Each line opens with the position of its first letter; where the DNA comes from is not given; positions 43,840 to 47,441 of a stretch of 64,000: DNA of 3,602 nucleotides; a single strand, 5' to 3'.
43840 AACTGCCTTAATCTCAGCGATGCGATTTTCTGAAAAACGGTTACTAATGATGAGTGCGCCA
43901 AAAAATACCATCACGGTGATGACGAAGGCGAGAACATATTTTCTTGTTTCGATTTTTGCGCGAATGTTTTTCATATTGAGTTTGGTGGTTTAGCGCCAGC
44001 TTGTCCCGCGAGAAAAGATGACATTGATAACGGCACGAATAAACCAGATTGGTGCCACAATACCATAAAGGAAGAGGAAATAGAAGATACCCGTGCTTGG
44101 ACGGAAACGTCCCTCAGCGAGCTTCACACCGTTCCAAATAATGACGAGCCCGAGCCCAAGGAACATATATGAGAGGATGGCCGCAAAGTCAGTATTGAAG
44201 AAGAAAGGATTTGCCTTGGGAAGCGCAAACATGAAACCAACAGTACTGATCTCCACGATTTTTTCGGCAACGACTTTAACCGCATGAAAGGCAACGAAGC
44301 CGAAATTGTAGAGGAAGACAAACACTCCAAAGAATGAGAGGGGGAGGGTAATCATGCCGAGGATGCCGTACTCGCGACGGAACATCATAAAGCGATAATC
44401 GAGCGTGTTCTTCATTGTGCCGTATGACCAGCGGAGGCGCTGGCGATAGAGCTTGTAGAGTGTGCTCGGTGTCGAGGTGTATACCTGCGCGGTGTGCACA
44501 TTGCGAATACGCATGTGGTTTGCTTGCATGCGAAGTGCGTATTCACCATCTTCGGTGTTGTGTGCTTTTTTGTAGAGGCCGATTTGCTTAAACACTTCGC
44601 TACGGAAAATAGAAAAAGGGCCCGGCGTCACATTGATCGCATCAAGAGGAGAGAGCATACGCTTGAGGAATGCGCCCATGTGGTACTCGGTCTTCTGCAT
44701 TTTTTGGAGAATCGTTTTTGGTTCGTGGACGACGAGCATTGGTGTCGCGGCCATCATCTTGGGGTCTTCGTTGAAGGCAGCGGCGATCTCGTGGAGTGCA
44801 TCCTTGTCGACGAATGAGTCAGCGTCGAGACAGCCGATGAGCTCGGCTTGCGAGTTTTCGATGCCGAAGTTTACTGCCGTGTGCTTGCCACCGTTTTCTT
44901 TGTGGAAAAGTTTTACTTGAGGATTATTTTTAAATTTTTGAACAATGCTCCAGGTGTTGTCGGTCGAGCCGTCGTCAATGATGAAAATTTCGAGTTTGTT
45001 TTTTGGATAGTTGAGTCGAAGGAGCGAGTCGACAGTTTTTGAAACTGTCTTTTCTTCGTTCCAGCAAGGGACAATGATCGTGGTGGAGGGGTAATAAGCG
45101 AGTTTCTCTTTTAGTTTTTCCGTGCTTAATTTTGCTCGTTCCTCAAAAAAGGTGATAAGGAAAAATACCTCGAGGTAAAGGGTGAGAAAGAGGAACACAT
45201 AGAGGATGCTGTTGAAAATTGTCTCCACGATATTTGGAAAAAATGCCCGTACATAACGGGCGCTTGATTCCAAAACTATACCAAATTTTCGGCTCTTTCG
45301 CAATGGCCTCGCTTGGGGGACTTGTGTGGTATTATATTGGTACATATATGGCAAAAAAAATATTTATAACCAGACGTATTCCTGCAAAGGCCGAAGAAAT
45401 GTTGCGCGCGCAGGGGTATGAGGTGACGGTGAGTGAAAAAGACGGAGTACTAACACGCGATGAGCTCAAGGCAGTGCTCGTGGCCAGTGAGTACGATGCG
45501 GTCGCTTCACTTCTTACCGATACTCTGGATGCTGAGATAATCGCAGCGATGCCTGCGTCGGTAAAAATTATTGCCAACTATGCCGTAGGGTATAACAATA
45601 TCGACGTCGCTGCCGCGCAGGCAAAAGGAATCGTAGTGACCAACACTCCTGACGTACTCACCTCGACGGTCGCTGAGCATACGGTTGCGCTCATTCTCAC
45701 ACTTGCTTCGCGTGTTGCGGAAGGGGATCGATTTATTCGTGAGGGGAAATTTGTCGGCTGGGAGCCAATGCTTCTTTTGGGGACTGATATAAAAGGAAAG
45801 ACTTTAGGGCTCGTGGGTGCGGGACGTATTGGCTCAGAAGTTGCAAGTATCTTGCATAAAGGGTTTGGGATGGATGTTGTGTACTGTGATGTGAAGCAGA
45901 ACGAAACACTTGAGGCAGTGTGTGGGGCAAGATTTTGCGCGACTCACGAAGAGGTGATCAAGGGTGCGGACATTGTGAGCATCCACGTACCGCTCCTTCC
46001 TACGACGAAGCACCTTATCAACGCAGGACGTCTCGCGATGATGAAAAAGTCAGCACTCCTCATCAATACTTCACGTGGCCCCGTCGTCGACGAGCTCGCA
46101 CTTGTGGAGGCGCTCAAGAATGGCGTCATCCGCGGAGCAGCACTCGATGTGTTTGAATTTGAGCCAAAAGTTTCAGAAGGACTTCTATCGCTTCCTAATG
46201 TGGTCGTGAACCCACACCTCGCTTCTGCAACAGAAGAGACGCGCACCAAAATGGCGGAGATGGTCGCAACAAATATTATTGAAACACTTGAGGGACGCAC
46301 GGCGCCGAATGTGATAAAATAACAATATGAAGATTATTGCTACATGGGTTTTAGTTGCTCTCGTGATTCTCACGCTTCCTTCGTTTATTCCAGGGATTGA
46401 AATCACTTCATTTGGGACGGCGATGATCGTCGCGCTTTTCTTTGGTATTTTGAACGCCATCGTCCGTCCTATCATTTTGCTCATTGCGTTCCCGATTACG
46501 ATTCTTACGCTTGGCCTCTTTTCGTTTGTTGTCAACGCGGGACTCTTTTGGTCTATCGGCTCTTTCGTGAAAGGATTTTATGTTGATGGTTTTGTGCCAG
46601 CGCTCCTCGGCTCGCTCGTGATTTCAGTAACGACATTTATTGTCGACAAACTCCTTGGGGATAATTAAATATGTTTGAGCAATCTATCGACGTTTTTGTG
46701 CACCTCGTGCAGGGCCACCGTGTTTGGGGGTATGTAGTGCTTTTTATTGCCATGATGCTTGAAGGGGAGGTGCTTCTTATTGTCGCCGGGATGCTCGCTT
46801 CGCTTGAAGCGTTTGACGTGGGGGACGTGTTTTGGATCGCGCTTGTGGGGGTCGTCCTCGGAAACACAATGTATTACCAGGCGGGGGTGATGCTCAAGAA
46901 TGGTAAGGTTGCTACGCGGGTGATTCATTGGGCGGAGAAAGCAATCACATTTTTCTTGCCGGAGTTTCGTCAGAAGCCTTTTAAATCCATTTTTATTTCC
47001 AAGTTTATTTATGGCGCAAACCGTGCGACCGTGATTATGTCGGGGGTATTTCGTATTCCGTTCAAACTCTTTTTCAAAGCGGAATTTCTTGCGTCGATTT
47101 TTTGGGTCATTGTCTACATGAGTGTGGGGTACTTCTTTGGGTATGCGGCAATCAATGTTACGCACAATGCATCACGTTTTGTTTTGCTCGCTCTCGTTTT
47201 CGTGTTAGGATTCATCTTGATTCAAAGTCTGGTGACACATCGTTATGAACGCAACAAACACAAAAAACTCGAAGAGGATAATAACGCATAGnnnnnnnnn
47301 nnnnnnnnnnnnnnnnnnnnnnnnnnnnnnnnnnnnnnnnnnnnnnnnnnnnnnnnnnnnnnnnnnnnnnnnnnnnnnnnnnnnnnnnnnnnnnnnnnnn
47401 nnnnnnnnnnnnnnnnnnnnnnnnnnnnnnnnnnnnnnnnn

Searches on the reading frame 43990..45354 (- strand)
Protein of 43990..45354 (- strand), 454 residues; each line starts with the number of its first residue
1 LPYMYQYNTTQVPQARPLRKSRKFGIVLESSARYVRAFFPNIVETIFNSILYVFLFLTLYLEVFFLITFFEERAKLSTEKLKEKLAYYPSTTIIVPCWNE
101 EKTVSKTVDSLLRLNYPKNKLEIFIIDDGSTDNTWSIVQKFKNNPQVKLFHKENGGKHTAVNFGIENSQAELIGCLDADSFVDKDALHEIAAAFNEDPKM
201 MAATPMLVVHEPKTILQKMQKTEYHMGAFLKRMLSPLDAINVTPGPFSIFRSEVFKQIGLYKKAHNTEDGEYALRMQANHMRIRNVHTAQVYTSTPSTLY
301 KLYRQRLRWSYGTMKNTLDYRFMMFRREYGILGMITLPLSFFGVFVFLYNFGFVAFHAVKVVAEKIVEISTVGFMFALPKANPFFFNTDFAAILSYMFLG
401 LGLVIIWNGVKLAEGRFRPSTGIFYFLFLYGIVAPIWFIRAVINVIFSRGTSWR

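Call 50: search_protein_families(library=pfam, proteins=[window:43990-45354:-], max_evalue=0.0001)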
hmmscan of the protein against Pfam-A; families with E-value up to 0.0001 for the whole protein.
window:43990-45354:- (454 aa): 6 families
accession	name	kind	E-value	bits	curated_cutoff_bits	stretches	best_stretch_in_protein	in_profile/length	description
PF00535.33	Glycos_transf_2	-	1.8e-34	119.5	23.3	1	92-258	1-167/168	Glycosyl transferase family 2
PF13641.12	Glyco_tranf_2_3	-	4.3e-29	102.6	27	1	89-312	1-230/230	Glycosyltransferase like family 2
PF13632.12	Glyco_trans_2_3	-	1.2e-19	71.4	27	1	173-369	2-183/198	Glycosyl transferase family group 2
PF13506.12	Glyco_transf_21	-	6.6e-12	45.7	21.7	1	157-310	18-173/174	Glycosyl transferase family 21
PF03142.21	Chitin_synth_2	-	5.1e-10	39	27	0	163-255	195-289/527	Chitin synthase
PF10111.15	Glyco_tranf_2_2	-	5.4e-10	39.7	27.3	1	92-293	1-216/276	Glycosyltransferase like family 2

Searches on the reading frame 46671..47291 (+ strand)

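Call 50: search_protein_families(library=pfam, proteins=[window:46671-47291:+], max_evalue=0.0001)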
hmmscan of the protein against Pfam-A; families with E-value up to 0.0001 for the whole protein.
window:46671-47291:+ (206 aa): 1 family
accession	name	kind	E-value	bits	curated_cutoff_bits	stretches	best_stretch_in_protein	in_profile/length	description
PF09335.16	VTT_dom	-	2.6e-12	47.7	33.9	1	32-154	3-122/123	VTT domain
